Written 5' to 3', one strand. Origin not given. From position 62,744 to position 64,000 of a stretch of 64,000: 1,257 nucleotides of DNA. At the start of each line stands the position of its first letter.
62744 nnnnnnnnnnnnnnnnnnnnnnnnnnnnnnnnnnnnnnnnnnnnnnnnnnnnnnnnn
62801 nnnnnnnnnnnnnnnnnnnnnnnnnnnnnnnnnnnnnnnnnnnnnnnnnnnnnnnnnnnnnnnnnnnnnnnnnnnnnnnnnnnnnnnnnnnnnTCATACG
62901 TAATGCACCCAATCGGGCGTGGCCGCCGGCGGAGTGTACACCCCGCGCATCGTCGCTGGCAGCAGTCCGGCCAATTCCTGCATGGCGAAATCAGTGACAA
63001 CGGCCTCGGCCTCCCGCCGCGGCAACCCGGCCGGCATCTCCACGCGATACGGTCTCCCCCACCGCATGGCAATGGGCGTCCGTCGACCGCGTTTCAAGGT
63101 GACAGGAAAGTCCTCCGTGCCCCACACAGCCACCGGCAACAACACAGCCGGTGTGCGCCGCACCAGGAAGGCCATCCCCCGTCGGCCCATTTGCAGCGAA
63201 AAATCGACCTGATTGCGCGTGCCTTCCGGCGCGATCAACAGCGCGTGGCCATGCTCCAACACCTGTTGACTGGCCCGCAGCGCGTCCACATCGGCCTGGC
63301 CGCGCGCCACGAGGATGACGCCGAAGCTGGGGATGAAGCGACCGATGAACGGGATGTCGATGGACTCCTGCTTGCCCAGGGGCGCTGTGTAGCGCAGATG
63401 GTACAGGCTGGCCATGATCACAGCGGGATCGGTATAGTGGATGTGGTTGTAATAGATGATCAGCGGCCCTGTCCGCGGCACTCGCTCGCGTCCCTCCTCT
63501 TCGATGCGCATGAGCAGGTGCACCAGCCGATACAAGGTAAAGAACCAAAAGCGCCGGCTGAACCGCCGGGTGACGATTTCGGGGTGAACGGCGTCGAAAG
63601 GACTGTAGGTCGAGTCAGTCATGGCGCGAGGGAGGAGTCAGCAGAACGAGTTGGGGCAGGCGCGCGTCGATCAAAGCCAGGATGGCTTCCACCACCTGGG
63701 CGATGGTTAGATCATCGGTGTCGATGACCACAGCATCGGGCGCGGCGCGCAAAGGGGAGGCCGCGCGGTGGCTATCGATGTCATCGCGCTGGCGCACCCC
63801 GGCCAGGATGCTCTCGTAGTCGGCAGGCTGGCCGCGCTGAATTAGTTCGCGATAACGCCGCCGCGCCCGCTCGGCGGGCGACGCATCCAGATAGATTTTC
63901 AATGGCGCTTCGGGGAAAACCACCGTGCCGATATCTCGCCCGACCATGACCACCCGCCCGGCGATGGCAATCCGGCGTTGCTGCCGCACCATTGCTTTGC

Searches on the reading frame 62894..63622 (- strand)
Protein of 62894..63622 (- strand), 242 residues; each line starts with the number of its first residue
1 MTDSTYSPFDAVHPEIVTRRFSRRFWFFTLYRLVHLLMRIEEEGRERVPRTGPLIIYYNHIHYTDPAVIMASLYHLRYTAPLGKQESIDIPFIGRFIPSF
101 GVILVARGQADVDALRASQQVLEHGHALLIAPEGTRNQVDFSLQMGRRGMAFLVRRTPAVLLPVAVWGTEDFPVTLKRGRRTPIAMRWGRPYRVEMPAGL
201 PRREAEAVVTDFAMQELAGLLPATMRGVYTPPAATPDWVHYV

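Call 63: search_protein_families(library=pfam, proteins=[window:62894-63622:-], max_evalue=0.001)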
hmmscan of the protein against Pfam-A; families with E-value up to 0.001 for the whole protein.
window:62894-63622:- (242 aa): 1 family
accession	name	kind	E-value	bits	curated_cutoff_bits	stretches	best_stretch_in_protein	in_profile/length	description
PF01553.26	Acyltransferase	-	7.9e-19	68.2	23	1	39-167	1-132/132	Acyltransferase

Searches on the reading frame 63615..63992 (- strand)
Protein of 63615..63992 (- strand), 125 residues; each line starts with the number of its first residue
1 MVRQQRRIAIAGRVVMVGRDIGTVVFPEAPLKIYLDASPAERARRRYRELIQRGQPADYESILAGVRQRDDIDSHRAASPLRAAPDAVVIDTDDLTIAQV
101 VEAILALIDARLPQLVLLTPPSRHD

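Call 63: search_protein_families(library=pfam, proteins=[window:63615-63992:-], max_evalue=0.001)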
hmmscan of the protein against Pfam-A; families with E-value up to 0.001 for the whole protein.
window:63615-63992:- (125 aa): 1 family
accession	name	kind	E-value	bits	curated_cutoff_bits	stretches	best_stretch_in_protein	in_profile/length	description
PF02224.24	Cytidylate_kin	-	7.2e-39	134.1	26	1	1-108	102-209/211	Cytidylate kinase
